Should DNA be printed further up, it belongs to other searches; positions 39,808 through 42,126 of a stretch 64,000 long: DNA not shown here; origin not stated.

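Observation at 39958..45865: VAO-type flavoprotein / split-zinc-ribbon protein / CbbQ-NorQ ATPase / CbbO-NorD-like VWA protein in one minus-strand operon.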

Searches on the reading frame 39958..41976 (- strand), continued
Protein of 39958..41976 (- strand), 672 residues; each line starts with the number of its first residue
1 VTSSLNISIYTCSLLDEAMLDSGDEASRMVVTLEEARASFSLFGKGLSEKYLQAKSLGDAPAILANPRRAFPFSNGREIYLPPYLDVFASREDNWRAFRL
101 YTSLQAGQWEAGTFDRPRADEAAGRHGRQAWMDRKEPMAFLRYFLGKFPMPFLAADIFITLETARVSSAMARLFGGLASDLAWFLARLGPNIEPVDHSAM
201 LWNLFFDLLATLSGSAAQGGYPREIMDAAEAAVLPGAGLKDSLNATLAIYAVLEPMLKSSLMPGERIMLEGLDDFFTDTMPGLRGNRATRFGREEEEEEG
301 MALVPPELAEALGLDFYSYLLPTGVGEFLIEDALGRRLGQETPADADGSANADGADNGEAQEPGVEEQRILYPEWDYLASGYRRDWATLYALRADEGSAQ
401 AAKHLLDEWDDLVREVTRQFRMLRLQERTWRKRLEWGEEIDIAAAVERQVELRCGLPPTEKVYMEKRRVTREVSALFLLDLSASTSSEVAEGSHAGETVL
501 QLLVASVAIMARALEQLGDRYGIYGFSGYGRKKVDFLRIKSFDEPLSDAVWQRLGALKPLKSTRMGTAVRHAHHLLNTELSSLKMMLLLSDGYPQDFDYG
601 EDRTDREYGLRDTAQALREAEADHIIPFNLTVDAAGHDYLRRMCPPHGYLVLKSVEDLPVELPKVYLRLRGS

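Call 72: search_protein_families(library=pfam, proteins=[L027:2780-4180:+, L027:4539-5303:+, L027:12004-12870:+, L027:12877-13935:+, L027:14125-15837:+, L035:6949-8316:-, L035:12111-13637:-, L035:13634-14944:-, L039:5435-6595:+, L039:6665-8026:+], max_evalue=0.00001)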
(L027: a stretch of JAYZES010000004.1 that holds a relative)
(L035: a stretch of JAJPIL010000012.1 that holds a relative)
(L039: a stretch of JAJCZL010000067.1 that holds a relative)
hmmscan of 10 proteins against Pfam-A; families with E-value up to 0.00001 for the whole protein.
L027:2780-4180:+ (466 aa): 1 family
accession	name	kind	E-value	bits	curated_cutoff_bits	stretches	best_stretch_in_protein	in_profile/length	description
PF00012.26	HSP70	-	6.5e-32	111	20.6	2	144-271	116-235/599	Hsp70 protein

L027:4539-5303:+ (254 aa): 1 family
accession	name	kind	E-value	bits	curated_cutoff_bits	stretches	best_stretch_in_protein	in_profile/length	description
PF01255.24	Prenyltransf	-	2.1e-81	273.1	27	1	31-253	1-219/219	Putative undecaprenyl diphosphate synthase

L027:12004-12870:+ (288 aa): 3 families
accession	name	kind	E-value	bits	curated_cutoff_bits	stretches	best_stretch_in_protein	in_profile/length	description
PF12697.13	Abhydrolase_6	-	9.6e-18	66.1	26.3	1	30-131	2-94/217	Alpha/beta hydrolase family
PF00561.26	Abhydrolase_1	-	6.6e-16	59.1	25.8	1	42-125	16-103/245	alpha/beta hydrolase fold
PF12146.15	Hydrolase_4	-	1.6e-10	41.1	27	1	29-130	7-116/239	Serine aminopeptidase, S33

L027:12877-13935:+ (352 aa): 1 family
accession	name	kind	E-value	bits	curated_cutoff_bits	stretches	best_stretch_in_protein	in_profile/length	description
PF04166.17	PdxA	-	4.9e-96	321.9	27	1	53-343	2-286/286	Pyridoxal phosphate biosynthetic protein PdxA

L027:14125-15837:+ (570 aa): 1 family
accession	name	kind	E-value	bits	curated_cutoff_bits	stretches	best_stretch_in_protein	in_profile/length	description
PF05787.19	PhoX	-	1.2e-135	454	24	1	49-534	12-515/515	Alkaline phosphatase PhoX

L035:6949-8316:- (455 aa): 2 families
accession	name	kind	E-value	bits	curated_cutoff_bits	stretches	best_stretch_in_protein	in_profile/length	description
PF05193.26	Peptidase_M16_C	-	1.4e-41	142.8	23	1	194-369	2-179/181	Peptidase M16 inactive domain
PF00675.25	Peptidase_M16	-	4.7e-12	46.5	22.3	1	44-169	5-130/149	Insulinase (Peptidase family M16)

L035:12111-13637:- (508 aa): 2 families
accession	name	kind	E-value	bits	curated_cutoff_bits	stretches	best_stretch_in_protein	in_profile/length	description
PF06415.18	iPGM_N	-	1.6e-83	279.9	27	1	83-293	1-216/217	BPG-independent PGAM N-terminus (iPGM_N)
PF01676.23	Metalloenzyme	-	5.7e-81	272.2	24.3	1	7-495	3-251/252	Metalloenzyme superfamily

L035:13634-14944:- (436 aa): 3 families
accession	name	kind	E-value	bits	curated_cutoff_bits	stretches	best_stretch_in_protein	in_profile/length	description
PF00113.28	Enolase_C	-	1.3e-126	422.3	21.5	1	143-427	2-293/296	Enolase, C-terminal TIM barrel domain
PF03952.21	Enolase_N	-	1.9e-62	209.7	35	1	7-137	1-131/131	Enolase, N-terminal domain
PF13378.12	MR_MLE_C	-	3.1e-06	27.5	29.4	1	268-389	56-174/219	Enolase C-terminal domain-like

L039:5435-6595:+ (386 aa): 1 family
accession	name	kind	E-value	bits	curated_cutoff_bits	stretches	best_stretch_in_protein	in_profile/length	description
PF03706.18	LPG_synthase_TM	-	1.3e-10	41.7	33.4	1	68-333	33-291/302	Lysylphosphatidylglycerol synthase TM region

L039:6665-8026:+ (453 aa): 13 families
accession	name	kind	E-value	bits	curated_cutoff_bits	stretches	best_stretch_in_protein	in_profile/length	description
PF14559.12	TPR_19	-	3.8e-13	50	25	1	234-288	4-58/68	Tetratricopeptide repeat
PF13432.12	TPR_16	-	3.6e-12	46.9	32.7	1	226-288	2-64/65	Tetratricopeptide repeat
PF13428.12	TPR_14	-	1.6e-11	44.1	23.5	0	226-262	6-42/44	Tetratricopeptide repeat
PF13431.12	TPR_17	-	1.8e-11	43.8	24.4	0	210-241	2-33/34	Tetratricopeptide repeat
PF07719.23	TPR_2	-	5e-11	42.3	27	0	256-287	2-33/34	Tetratricopeptide repeat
PF13181.12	TPR_8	-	6.9e-10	38.7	25.7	0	256-287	2-33/34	Tetratricopeptide repeat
PF00515.34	TPR_1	-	1.4e-09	37.8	27.8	0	257-286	3-32/34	Tetratricopeptide repeat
PF24575.1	TPR_Slam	-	2.1e-09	38.2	35.2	0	234-277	60-103/104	Surface lipoprotein assembly modifier, N-terminal TPR repeats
PF23914.1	TPR_CcmH_CycH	-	1.2e-08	35.4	42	1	183-289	46-155/158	Cytochrome c-type biogenesis protein H TPR domain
PF13240.11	Zn_Ribbon_1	-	3.5e-07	30.3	25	1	9-31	1-23/23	zinc-ribbon domain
PF13414.12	TPR_11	-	1.3e-06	28.4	26.8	0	234-268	7-41/42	TPR repeat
PF13174.12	TPR_6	-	3e-06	28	26.3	0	227-253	6-32/33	Tetratricopeptide repeat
PF25063.1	ARM_TT21_C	-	4.3e-06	27.2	35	0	127-256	76-199/209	Tetratricopeptide repeat protein 21 C-terminal ARM domain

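Call 83: find_homologous_proteins(query=window:39958-41976:-, max_evalue=1e-10)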
Query window:39958-41976:- (672 aa): 78 proteins with E <= 1e-10 among 8000 candidates.
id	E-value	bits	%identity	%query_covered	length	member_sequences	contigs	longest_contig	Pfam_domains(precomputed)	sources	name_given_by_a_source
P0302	0.0e+0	1471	100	97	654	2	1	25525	PF00092.35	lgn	-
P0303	0.0e+0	1275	83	100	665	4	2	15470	-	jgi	-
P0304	0.0e+0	1268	83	100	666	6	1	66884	-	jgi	jgi:hypothetical protein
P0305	0.0e+0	1252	83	100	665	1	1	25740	PF00092.35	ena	-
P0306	0.0e+0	1251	83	100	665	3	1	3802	PF00092.35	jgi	-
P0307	0.0e+0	1246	84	98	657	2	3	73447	-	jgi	jgi:hypothetical protein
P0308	0.0e+0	1216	82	97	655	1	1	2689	PF00092.35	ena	-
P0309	0.0e+0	1210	80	100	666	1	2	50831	PF00092.35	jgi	jgi:nitric oxide reductase NorD protein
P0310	0.0e+0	1201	80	100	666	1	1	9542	-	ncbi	-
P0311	0.0e+0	1198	81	100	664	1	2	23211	PF00092.35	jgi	jgi:nitric oxide reductase NorD protein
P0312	0.0e+0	1191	78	100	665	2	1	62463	PF00092.35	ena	-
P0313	0.0e+0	1186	79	100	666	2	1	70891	-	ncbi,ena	-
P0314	0.0e+0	1177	79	100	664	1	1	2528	-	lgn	-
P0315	0.0e+0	1176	77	100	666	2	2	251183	-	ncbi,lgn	-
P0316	0.0e+0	1171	78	100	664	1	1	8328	-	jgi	jgi:nitric oxide reductase NorD protein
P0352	4.4e-217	741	56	100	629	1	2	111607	-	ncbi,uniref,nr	ncbi:MAG: hypothetical protein A2W01_02830 [Candidatus Solincola sediminis]|uniref:VWFA domain-conta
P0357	7.6e-189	647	50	100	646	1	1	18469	-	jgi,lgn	jgi:hypothetical protein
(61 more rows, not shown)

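Call 84: find_encoding_contigs(protein=P0357, flank=10000, max_places=2)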
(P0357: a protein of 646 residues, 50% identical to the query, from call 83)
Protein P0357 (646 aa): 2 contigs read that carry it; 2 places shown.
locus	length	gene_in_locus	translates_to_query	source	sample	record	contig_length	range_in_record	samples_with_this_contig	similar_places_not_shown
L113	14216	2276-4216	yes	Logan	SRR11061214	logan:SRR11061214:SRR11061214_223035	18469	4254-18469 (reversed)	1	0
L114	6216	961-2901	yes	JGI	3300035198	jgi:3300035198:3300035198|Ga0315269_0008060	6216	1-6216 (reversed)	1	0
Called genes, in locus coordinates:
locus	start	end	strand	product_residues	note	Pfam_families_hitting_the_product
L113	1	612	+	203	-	?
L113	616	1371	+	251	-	PF01656:CbiA, PF02374:ArsA_ATPase, PF13614:AAA_31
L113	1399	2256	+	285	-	PF07728:AAA_5, PF08406:CbbQ_C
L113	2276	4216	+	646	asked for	-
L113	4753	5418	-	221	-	PF00072:Response_reg, PF00196:GerE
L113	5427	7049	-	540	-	PF10114:PocR, PF07730:HisKA_3, PF02518:HATPase_c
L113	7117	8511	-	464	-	PF06050:HGD-D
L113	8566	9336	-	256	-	PF01869:BcrAD_BadFG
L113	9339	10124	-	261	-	PF01869:BcrAD_BadFG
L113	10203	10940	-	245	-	PF01597:GCV_H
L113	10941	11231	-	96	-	-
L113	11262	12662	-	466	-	PF06050:HGD-D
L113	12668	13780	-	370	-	PF06050:HGD-D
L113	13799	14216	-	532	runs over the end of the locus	-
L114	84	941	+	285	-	PF07728:AAA_5, PF08406:CbbQ_C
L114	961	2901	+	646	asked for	-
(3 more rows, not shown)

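Call 85: find_encoding_contigs(protein=P0352, flank=10000, max_places=1)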
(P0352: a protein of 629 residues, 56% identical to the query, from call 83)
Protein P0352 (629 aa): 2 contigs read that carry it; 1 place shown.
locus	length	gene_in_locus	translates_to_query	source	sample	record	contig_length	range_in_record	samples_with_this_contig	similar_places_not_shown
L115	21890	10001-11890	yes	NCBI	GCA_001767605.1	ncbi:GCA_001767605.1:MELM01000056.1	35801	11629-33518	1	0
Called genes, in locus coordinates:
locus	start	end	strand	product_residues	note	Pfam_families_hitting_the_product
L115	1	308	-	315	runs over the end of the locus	PF00005:ABC_tran, PF13304:AAA_21 (weak)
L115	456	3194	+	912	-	PF01833:TIG (weak), PF07100:ASRT (faint), PF23682:ORF28 (faint), PF18986:DUF5719 (weak)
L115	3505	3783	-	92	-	-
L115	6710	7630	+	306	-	PF10340:Say1_Mug180, PF20434:BD-FAE, PF07859:Abhydrolase_3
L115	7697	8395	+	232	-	PF03598:CdhC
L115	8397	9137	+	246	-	PF01656:CbiA, PF02374:ArsA_ATPase (weak), PF13614:AAA_31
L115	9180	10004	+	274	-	PF07728:AAA_5, PF08406:CbbQ_C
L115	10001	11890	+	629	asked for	-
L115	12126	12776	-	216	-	PF00072:Response_reg, PF00196:GerE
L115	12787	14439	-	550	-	PF10114:PocR, PF07730:HisKA_3, PF02518:HATPase_c (weak)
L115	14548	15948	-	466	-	PF06050:HGD-D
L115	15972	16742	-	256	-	PF01869:BcrAD_BadFG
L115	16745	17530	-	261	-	PF01869:BcrAD_BadFG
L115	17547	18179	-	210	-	PF06050:HGD-D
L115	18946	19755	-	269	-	PF06050:HGD-D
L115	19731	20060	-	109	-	PF06050:HGD-D (weak)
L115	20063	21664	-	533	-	-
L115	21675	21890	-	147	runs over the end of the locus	-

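Call 88: search_protein_families(library=ncbifam, proteins=[L115:7697-8395:+, L115:8397-9137:+], max_evalue=0.01)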
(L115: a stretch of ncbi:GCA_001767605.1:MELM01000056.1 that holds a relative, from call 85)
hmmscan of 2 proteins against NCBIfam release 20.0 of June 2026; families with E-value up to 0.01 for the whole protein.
L115:7697-8395:+ (232 aa): 4 families
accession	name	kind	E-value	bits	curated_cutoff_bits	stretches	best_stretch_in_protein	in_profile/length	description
NF003379.0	PRK04456.1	domain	1.1e-11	44.1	372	1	41-192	19-173/464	acetyl-CoA decarbonylase/synthase complex subunit beta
NF007078.0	PRK09529.1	subfamily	1.3e-10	40.1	809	1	36-194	311-472/710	bifunctional acetyl-CoA decarbonylase/synthase complex subunit alpha/beta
NF040764.1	CODH_ACS_al_bet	equivalog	4.4e-10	38.4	800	1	35-191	305-464/705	acetyl-CoA decarbonylase/synthase complex subunit alpha/beta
TIGR00316.1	cdhC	equivalog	3.7e-08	32.6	355.95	1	39-193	17-168/460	CO dehydrogenase/CO-methylating acetyl-CoA synthase complex subunit beta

L115:8397-9137:+ (246 aa): 18 families
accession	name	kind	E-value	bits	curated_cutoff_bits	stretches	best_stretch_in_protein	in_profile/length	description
TIGR03815.1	CpaE_hom_Actino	equivalog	2.6e-11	43.2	154.45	1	9-179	119-275/340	septum site-determining protein Ssd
NF041546.1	ParA_partition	equivalog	4.2e-11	42.8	180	2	10-44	8-42/203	ParA family partition ATPase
TIGR01969.1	minD_arch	subfamily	1.2e-10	41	201.75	1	5-217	5-201/251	cell division ATPase MinD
TIGR03371.1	cellulose_yhjQ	equivalog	2.6e-10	40.2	157.85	1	8-192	8-181/246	cellulose biosynthesis protein BcsQ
TIGR01968.1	minD_bact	equivalog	1.2e-09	38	212.9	1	5-192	5-176/261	septum site-determining protein MinD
NF047398.1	AAA_KGGVGR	domain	3.2e-06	27.6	90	1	10-149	11-164/190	KGGVGR-motif variant AAA ATPase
NF050088.1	Get3_fold_NosAFP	equivalog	6.9e-06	25.2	325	1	1-62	1-62/364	Get3/ArsA fold putative tail anchor-mediating ATPase NosAFP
TIGR00345.1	GET3_arsA_TRC40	subfamily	9.7e-06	25.3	135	1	9-48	4-43/299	TRC40/GET3/ArsA family transport-energizing ATPase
TIGR01007.1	eps_fam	subfamily_domain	0.00012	21.7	108.05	1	10-159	26-161/204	polysaccharide biosynthesis tyrosine autokinase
TIGR01281.1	DPOR_bchL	equivalog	0.00012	21.5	345.15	1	4-48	2-46/268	ferredoxin:protochlorophyllide reductase (ATP-dependent) iron-sulfur ATP-binding protein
TIGR04291.1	arsen_driv_ArsA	equivalog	0.00017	20.4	650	1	5-44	323-362/565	arsenical pump-driving ATPase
NF053621.1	ATPseBagBMYCTU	equivalog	0.00034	19.8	521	1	2-51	12-61/371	ATPase BagB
NF033200.1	F430_CfbC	exception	0.0012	18.3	402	1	4-41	2-39/260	Ni-sirohydrochlorin a,c-diamide reductive cyclase ATP-dependent reductase subunit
TIGR03453.1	partition_RepA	equivalog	0.0016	17.4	348.45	1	10-49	113-152/387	plasmid partitioning protein RepA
NF010443.0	PRK13869.1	subfamily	0.0017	17.2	446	1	9-52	129-172/405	plasmid-partitioning protein RepA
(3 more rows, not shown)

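Call 95: search_protein_families(library=pfam, proteins=[L020:7892-8734:+, L020:12103-13680:+, L020:6039-6605:+, L022:6670-7704:-, L025:12021-13016:+, L025:13026-13841:+, L115:20063-21664:-], max_evalue=0.001)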
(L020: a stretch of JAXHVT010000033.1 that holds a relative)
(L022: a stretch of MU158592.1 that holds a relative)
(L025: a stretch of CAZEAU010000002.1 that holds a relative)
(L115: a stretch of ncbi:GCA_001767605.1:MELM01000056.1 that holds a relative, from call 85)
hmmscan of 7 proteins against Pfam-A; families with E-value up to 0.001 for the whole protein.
L020:7892-8734:+ (280 aa): 2 families
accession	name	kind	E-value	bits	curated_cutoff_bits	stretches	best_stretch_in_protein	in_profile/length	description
PF00916.26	Sulfate_transp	-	6.3e-21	75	23.2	1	1-98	280-378/380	Sulfate permease family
PF01740.26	STAS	-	6.3e-14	52.1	22.6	1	158-262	7-106/106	STAS domain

L020:12103-13680:+ (525 aa): 3 families
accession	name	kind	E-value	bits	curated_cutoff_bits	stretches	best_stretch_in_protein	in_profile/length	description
PF00135.34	COesterase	-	1.1e-118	397.9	27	1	27-511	3-513/515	Carboxylesterase family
PF20434.5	BD-FAE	-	1.2e-09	38.5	26.8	1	106-157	3-57/215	BD-FAE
PF07859.19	Abhydrolase_3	-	2e-08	34.7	25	1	184-215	51-82/210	alpha/beta hydrolase fold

L020:6039-6605:+ (188 aa): 1 family
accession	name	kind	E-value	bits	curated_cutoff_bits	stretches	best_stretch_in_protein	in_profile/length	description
PF00884.28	Sulfatase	-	5.6e-21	75.6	25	1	5-136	162-301/301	Sulfatase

L022:6670-7704:- (344 aa): 4 families
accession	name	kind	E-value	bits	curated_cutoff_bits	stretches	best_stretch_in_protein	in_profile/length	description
PF13240.11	Zn_Ribbon_1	-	2.5e-07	30.7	25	1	3-25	1-23/23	zinc-ribbon domain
PF24463.1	DUF7577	-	5.1e-05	23.2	28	1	4-26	5-27/27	Domain of unknown function (DUF7577)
PF24460.1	DUF7575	-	0.00011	22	28.5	1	4-25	6-27/28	Domain of unknown function (DUF7575)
PF12773.13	DZR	-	0.00015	22.3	27.3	1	4-26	1-23/45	Double zinc ribbon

L025:12021-13016:+ (331 aa): 1 family
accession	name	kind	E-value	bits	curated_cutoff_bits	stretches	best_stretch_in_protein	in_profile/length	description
PF01297.22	ZnuA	-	4.5e-79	266.1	29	1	59-328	1-262/263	Zinc-uptake complex component A periplasmic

L025:13026-13841:+ (271 aa): 3 families
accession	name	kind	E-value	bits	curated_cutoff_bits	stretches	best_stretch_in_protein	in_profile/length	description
PF00005.33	ABC_tran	-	5.5e-29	101.9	25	1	37-186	1-137/137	ABC transporter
PF13304.12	AAA_21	-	4.7e-15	56.9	27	2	141-221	221-303/304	AAA domain, putative AbiEii toxin, Type IV TA system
PF02463.25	SMC_N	-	0.0002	21.3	40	0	48-69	25-49/220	RecF/RecN/SMC N terminal domain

L115:20063-21664:- (533 aa): 0 families
